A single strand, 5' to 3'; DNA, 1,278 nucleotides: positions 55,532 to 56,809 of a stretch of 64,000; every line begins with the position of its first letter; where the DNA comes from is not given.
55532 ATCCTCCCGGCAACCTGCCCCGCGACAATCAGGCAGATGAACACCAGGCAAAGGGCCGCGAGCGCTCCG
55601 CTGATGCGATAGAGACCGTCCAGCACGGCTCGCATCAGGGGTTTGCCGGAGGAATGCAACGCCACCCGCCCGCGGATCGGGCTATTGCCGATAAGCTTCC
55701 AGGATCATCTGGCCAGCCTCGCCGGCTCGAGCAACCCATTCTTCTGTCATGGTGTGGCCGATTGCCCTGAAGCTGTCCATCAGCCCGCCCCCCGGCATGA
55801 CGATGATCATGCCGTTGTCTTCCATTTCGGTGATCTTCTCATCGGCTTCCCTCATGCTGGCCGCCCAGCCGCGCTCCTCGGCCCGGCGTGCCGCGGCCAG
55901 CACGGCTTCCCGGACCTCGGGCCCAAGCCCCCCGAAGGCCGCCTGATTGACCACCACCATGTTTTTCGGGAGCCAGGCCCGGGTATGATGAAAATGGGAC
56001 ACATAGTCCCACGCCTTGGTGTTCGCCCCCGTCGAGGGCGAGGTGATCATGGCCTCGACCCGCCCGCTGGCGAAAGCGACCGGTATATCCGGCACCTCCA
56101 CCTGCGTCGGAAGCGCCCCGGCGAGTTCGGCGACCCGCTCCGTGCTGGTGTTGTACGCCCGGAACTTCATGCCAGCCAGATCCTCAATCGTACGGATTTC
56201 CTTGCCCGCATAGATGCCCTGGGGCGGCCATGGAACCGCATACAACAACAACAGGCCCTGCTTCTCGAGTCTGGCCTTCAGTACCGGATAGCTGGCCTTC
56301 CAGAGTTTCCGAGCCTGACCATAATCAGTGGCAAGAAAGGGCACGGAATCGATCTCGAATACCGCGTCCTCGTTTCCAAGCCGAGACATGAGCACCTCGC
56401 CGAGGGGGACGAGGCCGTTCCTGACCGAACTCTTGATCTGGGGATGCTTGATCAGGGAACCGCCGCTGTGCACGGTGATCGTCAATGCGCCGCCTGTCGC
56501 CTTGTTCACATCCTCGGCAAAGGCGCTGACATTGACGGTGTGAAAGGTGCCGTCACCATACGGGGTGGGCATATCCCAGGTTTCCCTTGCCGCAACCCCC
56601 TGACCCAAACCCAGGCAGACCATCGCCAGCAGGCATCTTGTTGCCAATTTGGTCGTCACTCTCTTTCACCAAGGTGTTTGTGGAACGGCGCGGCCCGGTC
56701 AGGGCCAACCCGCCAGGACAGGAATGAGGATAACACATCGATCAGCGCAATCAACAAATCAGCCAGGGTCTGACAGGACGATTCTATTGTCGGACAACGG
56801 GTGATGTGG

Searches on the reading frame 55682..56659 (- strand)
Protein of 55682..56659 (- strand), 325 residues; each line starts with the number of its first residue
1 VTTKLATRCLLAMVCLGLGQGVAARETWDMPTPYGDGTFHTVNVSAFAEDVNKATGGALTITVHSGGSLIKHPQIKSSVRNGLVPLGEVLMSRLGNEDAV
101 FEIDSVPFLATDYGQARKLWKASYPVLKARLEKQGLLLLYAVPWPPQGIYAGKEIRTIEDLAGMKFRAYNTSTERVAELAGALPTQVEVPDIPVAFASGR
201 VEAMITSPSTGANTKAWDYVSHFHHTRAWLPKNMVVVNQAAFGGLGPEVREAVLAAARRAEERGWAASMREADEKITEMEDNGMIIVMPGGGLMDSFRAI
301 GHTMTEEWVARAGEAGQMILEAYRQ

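Call 11: search_protein_families(library=pfam, proteins=[window:55682-56659:-], max_evalue=0.001)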
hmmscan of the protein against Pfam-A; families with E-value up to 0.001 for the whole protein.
window:55682-56659:- (325 aa): 1 family
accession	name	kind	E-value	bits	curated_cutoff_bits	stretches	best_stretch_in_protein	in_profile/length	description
PF03480.18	DctP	-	9.4e-29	101.1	23.4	1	43-287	14-261/286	Bacterial extracellular solute-binding protein, family 7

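Call 65: find_encoding_contigs(protein=window:55685-56659:-, flank=4000, max_places=8)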
Protein seq(325 aa) (325 aa): no gene with exactly this product is on record in the collection.
